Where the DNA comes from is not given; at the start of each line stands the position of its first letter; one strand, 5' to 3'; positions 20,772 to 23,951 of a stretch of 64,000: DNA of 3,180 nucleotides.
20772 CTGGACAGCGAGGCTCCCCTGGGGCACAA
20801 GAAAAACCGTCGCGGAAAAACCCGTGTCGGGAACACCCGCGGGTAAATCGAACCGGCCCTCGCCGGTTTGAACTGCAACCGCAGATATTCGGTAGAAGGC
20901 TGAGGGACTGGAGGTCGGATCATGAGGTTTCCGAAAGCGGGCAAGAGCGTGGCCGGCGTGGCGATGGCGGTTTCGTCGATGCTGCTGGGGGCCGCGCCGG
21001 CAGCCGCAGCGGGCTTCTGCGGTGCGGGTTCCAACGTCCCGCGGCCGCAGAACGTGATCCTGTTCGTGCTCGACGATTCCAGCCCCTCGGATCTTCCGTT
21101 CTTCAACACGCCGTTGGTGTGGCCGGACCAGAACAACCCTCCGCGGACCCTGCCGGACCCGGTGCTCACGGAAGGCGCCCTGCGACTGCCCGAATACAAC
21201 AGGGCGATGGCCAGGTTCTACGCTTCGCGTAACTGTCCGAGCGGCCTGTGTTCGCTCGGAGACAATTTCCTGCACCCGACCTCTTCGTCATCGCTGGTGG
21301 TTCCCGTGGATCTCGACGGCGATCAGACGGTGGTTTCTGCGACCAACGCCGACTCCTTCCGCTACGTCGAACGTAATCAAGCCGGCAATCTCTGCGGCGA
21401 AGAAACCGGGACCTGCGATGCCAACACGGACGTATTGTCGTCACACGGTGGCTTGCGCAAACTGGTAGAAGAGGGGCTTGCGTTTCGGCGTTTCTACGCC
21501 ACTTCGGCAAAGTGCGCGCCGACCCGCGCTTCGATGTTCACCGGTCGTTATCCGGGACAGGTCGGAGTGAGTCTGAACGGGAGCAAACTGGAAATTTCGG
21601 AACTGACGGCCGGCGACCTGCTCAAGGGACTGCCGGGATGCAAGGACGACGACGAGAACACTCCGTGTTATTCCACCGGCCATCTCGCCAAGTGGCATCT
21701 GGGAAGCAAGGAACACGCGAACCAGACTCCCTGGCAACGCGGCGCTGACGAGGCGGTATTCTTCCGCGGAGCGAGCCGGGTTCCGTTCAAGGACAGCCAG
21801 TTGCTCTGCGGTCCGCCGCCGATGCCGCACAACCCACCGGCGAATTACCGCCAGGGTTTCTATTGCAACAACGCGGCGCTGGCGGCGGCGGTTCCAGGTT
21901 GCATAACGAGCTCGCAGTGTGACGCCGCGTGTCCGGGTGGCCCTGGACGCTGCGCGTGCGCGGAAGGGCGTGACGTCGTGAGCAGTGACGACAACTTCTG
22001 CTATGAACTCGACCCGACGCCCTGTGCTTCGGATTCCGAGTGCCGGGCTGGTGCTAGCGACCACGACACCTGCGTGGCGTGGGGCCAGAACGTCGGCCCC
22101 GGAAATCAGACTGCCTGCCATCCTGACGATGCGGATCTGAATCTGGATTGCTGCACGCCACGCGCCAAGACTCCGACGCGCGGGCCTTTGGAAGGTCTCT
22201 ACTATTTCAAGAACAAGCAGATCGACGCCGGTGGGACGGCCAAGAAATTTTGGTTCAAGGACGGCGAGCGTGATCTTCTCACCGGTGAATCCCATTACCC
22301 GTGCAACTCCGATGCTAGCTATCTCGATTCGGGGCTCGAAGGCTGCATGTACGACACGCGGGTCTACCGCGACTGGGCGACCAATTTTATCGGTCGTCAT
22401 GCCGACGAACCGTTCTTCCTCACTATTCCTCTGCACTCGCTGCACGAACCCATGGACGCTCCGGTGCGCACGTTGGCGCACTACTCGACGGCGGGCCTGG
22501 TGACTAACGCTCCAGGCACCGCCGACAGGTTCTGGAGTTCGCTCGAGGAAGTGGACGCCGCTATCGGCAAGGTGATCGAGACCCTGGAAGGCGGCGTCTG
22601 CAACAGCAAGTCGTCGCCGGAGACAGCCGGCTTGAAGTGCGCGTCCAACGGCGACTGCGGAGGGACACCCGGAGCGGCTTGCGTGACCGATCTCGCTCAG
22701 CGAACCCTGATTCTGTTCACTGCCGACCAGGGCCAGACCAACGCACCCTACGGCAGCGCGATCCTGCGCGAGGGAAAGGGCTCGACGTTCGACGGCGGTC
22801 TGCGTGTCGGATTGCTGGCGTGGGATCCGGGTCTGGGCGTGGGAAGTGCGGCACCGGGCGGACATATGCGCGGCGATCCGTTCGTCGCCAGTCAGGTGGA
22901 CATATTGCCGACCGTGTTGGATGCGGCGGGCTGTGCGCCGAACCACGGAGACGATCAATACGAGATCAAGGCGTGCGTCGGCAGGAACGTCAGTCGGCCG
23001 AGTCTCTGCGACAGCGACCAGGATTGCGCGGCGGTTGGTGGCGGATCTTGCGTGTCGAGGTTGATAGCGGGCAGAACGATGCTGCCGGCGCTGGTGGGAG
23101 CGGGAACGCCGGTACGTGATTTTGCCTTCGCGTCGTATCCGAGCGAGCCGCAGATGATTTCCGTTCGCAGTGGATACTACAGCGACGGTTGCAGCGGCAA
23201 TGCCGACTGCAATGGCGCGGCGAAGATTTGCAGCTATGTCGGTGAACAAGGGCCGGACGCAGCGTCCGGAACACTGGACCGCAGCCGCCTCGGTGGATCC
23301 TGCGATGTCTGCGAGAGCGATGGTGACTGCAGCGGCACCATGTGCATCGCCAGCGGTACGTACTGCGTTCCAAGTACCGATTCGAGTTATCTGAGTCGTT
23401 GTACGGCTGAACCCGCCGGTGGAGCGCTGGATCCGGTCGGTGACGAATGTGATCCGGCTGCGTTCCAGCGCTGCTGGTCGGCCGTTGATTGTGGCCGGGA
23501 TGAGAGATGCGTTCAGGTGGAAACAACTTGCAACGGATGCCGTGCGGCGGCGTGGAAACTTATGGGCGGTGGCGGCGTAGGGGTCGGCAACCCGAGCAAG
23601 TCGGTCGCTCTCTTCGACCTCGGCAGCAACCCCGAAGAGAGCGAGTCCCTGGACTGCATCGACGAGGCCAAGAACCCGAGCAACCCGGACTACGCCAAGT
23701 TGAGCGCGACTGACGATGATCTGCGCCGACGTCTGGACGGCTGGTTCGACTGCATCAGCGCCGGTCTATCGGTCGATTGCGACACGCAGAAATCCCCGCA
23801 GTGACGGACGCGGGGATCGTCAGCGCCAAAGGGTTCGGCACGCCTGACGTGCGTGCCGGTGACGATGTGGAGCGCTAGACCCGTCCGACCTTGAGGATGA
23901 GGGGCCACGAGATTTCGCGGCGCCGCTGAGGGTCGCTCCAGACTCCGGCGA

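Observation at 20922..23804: Giant (960 aa) secreted sulfatase with more than 60 cysteines in long insertions, and no maturase nearby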

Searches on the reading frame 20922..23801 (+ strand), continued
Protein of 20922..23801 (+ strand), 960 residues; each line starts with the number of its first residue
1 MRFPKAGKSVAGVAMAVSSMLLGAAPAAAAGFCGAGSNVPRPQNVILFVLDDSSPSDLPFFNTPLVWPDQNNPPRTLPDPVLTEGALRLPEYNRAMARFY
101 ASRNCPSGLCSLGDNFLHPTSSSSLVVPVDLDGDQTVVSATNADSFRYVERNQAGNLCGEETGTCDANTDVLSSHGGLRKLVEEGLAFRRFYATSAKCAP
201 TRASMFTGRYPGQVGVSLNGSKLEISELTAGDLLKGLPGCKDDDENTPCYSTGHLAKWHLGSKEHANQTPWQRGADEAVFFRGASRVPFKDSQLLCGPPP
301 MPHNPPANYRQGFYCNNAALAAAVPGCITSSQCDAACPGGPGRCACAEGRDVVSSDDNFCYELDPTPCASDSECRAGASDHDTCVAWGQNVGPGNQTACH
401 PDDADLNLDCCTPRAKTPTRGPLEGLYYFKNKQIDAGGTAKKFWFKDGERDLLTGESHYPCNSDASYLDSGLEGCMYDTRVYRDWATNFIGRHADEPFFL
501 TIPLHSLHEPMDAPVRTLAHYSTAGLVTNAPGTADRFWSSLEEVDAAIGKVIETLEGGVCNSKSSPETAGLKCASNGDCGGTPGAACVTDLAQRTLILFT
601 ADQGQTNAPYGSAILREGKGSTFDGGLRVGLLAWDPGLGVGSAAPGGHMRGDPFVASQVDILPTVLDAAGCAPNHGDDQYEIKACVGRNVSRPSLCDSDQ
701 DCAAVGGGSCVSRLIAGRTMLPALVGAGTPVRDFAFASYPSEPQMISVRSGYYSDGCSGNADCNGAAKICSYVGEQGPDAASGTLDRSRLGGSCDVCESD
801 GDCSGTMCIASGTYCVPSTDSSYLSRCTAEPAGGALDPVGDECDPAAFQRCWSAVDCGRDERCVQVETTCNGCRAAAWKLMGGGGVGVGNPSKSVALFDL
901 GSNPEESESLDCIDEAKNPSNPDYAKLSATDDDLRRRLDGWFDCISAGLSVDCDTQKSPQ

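Call 48: fold_search(model_id=the predicted structure, library=pdb)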
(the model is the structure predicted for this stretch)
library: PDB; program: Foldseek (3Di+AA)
matches with E <= 10: 414; with E <= 0.001: 169
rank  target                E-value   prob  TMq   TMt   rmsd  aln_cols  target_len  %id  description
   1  1n2k_A                3.9e-17  1.00  0.32  0.62  15.8       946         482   16  Crystal structure of a covalent intermediate of endogenous human arylsulfatase A (released 2003-12-23)
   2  1n2l_A                9.7e-17  1.00  0.29  0.56  15.2       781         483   16  Crystal structure of a covalent intermediate of endogenous human arylsulfatase A (released 2003-12-23)
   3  6prm_A                1.1e-16  1.00  0.29  0.60  10.0       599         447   16  Crystal structure of apo PsS1_19B (released 2019-09-25)
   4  6psm_A                1.7e-16  1.00  0.28  0.58  10.0       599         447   16  Crystal structure of PsS1_19B C77S in complex with kappa-neocarrabiose (released 2019-09-25)
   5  6psm_D                2.3e-16  1.00  0.28  0.58   8.6       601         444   15  Crystal structure of PsS1_19B C77S in complex with kappa-neocarrabiose (released 2019-09-25)
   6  6psm_F                2.9e-16  1.00  0.30  0.63  10.0       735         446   14  Crystal structure of PsS1_19B C77S in complex with kappa-neocarrabiose (released 2019-09-25)
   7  6bia_B                3.4e-16  1.00  0.30  0.62  10.9       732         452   14  Crystal structure of Ps i-CgsB (released 2018-03-14)
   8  6psm_C                3.4e-16  1.00  0.28  0.58   9.8       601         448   15  Crystal structure of PsS1_19B C77S in complex with kappa-neocarrabiose (released 2019-09-25)
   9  1e1z_P                4.0e-16  1.00  0.30  0.57  13.4       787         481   16  Crystal structure of an Arylsulfatase A mutant C69S (released 2001-05-10)
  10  6bia_A                5.7e-16  1.00  0.30  0.62  10.9       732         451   14  Crystal structure of Ps i-CgsB (released 2018-03-14)
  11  1e3c_P                1.3e-15  1.00  0.29  0.56  15.2       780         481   17  Crystal structure of an Arylsulfatase A mutant C69S soaked in synthetic substrate (released 2001-03-05)
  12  6bia_C                1.7e-15  1.00  0.30  0.61  10.9       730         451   14  Crystal structure of Ps i-CgsB (released 2018-03-14)
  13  1auk_A                1.9e-15  1.00  0.29  0.56  13.8       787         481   16  HUMAN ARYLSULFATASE A (released 1998-03-04)
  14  4fdi_A                2.0e-15  1.00  0.31  0.57  12.0       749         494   14  The molecular basis of mucopolysaccharidosis IV A (released 2012-09-05)
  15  6prm_D                2.1e-15  1.00  0.29  0.60   9.8       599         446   15  Crystal structure of apo PsS1_19B (released 2019-09-25)
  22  9fo1                  8.7e-15  1.00  0.27  0.55   7.3       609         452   16  Family S1_16 sulfatase from metagenomic dataset AMOR (released 2025-01-22)
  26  7stt                  1.2e-14  1.00  0.28  0.58   9.5       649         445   17  Crystal structure of sulfatase from Pedobacter yulinensis (released 2022-01-26)
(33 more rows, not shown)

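Call 67: find_related_loci(query=A4, collection=metagenome_contigs, flank=6000)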
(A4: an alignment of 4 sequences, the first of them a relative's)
Query A4 (520 aa) in metagenome_contigs; peptide patterns used: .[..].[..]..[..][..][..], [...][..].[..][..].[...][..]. (x = any residue, [..] = any of these).
105 stretches matched a pattern; 3 encode a relative of the query (tblastn E <= 1e-3); 2 distinct loci.
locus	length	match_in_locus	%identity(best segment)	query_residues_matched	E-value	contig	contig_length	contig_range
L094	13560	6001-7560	100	1-520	0e+0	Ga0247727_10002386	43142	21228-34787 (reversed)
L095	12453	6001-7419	37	41-518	3e-80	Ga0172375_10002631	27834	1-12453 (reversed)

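Call 68: search_solved_structures(query=A4, max_evalue=1)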
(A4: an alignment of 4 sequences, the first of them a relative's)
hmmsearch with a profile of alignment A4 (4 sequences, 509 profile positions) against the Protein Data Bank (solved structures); distinct sequences matched with E-value up to 1: 0.

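Call 71: search_protein_families(library=pfam, proteins=[L095:11-2575:+, L095:2688-4586:+, L095:10299-12143:+, L095:4772-5593:-, L007:4195-5340:+], max_evalue=0.01)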
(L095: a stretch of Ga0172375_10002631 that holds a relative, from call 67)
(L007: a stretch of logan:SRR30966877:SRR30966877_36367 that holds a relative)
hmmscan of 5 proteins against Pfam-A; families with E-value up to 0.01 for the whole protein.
L095:11-2575:+ (855 aa): 2 families
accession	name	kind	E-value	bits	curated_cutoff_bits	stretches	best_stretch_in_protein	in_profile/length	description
PF00873.25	ACR_tran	-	7.2e-109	365.4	28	1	2-359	661-1021/1021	AcrB/AcrD/AcrF family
PF02321.23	OEP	-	3.9e-40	138.1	22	2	437-631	1-187/187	Outer membrane efflux protein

L095:2688-4586:+ (633 aa): 2 families
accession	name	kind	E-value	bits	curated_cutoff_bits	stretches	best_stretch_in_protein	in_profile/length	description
PF22680.2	Glyco_hydro_123_N_2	-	9e-12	45.5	27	1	121-220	34-141/142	Glycoside hydrolase 123 N-terminal domain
PF19543.5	GH123_N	-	4.6e-09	35.2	22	1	110-336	193-399/969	Glycoside hydrolase 123, N-terminal domain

L095:10299-12143:+ (615 aa): 4 families
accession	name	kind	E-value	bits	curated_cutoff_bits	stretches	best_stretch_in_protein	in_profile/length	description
PF13088.12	BNR_2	-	4.6e-15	56.1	31.4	1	89-269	20-204/277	BNR repeat-like domain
PF02012.26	BNR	-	6.4e-11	41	27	0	371-380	2-11/12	BNR/Asp-box repeat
PF15902.12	Sortilin-Vps10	-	0.00026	20.3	33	0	252-381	2-111/446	Sortilin, neurotensin receptor 3,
PF21471.3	Reelin_subrepeat-B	-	0.00052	20.2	27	0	365-381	58-74/127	Reelin subrepeat B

L095:4772-5593:- (273 aa): 0 families

L007:4195-5340:+ (382 aa): 3 families
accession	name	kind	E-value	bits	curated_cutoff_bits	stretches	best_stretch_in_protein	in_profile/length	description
PF13088.12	BNR_2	-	6.4e-10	39.3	31.4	2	203-348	6-156/277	BNR repeat-like domain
PF02012.26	BNR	-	3e-05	23.8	27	0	334-344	2-12/12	BNR/Asp-box repeat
PF21471.3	Reelin_subrepeat-B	-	0.00054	20.2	27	0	324-352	54-82/127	Reelin subrepeat B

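Call 72: find_encoding_contigs(protein=P0021, flank=10000, max_places=1)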
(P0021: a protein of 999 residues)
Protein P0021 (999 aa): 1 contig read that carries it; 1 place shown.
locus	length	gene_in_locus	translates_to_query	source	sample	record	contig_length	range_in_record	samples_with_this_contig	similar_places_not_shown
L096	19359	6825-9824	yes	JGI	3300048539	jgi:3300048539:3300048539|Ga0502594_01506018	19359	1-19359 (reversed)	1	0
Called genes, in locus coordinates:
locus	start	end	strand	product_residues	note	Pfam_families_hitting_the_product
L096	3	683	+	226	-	?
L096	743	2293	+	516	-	-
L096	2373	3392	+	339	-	-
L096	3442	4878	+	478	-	PF03629:SASA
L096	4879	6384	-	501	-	-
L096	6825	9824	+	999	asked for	PF00884:Sulfatase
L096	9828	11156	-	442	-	-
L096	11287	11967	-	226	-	PF03006:HlyIII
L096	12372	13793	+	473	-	PF01946:Thi4 (weak), PF07992:Pyr_redox_2 (weak), PF00890:FAD_binding_2, PF01266:DAO, PF01593:Amino_oxidase, PF03486:HI0933_like (weak), PF12831:FAD_oxidored, PF13450:NAD_binding_8, +2 more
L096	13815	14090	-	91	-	-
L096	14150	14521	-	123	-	PF05099:TerB (weak)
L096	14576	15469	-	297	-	PF04378:RsmJ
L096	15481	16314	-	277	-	PF00165:HTH_AraC (weak), PF12833:HTH_18, PF00165:HTH_AraC (weak)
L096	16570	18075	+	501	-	PF00464:SHMT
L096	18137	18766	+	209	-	PF02674:Colicin_V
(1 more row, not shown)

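Call 73: find_encoding_contigs(protein=P0048, flank=10000, max_places=1)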
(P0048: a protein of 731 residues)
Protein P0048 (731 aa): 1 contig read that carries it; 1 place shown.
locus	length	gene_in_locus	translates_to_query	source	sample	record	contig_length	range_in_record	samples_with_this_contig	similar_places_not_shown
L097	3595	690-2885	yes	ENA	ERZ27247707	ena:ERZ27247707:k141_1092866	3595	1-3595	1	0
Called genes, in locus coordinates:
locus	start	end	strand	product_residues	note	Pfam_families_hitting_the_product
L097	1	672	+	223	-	?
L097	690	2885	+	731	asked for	PF00884:Sulfatase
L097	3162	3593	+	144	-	?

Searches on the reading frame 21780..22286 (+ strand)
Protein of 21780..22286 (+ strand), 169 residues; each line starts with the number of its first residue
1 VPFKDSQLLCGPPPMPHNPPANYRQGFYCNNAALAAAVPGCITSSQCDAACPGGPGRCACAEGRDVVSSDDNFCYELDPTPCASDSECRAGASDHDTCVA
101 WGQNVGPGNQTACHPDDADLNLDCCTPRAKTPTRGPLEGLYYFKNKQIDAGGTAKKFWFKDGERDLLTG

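Call 62: predict_structure(alignment_id=A3)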
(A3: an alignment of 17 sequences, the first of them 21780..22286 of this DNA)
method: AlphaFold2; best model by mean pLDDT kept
length: 169 residues; sequences in the alignment: 17
mean_pLDDT: 56.6   pTM: 0.49
mean pLDDT of the five models: 56.6, 55.2, 53.9, 52.8, 50.6
residues with pLDDT >= 90: 0; 70-90: 54; 50-70: 38; < 50: 77
segments of 3 or more residues with pLDDT < 50: 1-9, 11-16, 65-67, 103-111, 113-117, 127-169
pLDDT, mean of each block of 10 residues (from residue 1): 44 49 65 80 78 77 56 72 79 73 43 49 47 33 38 41 37
secondary structure, 60 per line:
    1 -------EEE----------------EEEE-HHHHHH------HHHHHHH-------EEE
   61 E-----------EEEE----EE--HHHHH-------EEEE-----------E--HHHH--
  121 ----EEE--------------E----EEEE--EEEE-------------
elements in order: E8-10 E27-30 H32-37 H44-50 E58-61 E73-76 H85-89 E97-100 H115-118 E125-127 E147-150 E153-156

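Call 65: fold_search(model_id=the predicted structure, library=pdb)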
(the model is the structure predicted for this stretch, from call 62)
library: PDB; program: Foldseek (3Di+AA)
matches with E <= 10: 13; with E <= 0.001: 0
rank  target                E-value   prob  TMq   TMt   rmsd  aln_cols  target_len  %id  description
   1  9f83_D                3.5e+00  0.01  0.09  0.11  15.5       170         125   13  SARS-CoV-2 Nucleocapsid N-terminal domain (NTD) mutant D63G (released 2024-11-20)
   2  5iec_MODEL_1_A        3.7e+00  0.02  0.12  0.23  13.0        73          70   19  Structural basis for therapeutic inhibition of complement C5 (released 2016-04-27)
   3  9evy_B                4.2e+00  0.01  0.10  0.12  15.3       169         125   13  SARS-CoV-2 Nucleocapsid N-terminal domain (NTD) mutant E136D (released 2024-11-20)
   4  8y5v_A                4.4e+00  0.00  0.09  0.06  15.3        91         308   11  GII.4 Sydney PD and 2'-FL (released 2024-06-19)
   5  4oos                  4.7e+00  0.00  0.09  0.06  15.4        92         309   11  Crystal structure of P domain from norovirus strain NSW0514 (released 2014-12-17)
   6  5lfe_A                5.3e+00  0.00  0.07  0.05  15.3        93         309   10  Protruding domain of GII.4 human norovirus isolate 8-14 in complex with HBGA type B (triglycan) (released 2017-07-12)
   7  9evy_A                6.8e+00  0.01  0.09  0.12  15.4       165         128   14  SARS-CoV-2 Nucleocapsid N-terminal domain (NTD) mutant E136D (released 2024-11-20)
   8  6zp4_X                7.2e+00  0.02  0.19  0.30   6.9        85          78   15  SARS-CoV-2 Nsp1 bound to a human 43S preinitiation ribosome complex - state 2 (released 2020-07-29)
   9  7aao_MODEL_1_A        7.6e+00  0.02  0.21  0.26  10.2       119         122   13  Structural evolution of the tissue-specific U2AF2 paralog and alternative splicing factor LS2 (released 2021-10-06)
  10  4ybn_B                8.6e+00  0.01  0.07  0.07  14.0        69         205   22  Structure of the FAD and Heme binding protein msmeg_4975 from Mycobacterium smegmatis (released 2015-10-21)
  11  7v4t_B                9.1e+00  0.00  0.08  0.05  26.5       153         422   13  Cryo-EM structure of Alphavirus M1 (released 2022-08-17)
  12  8iqj_D                9.7e+00  0.01  0.10  0.13  15.4       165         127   12  Crystal structure of SARS-CoV2 N-NTD (released 2024-02-07)
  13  4op7_B                9.7e+00  0.00  0.09  0.06  15.4        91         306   11  Crystal structure of P domain from norovirus strain NSW0514 in complex with HBGA type B (triglycan) (released 2014-12-17)
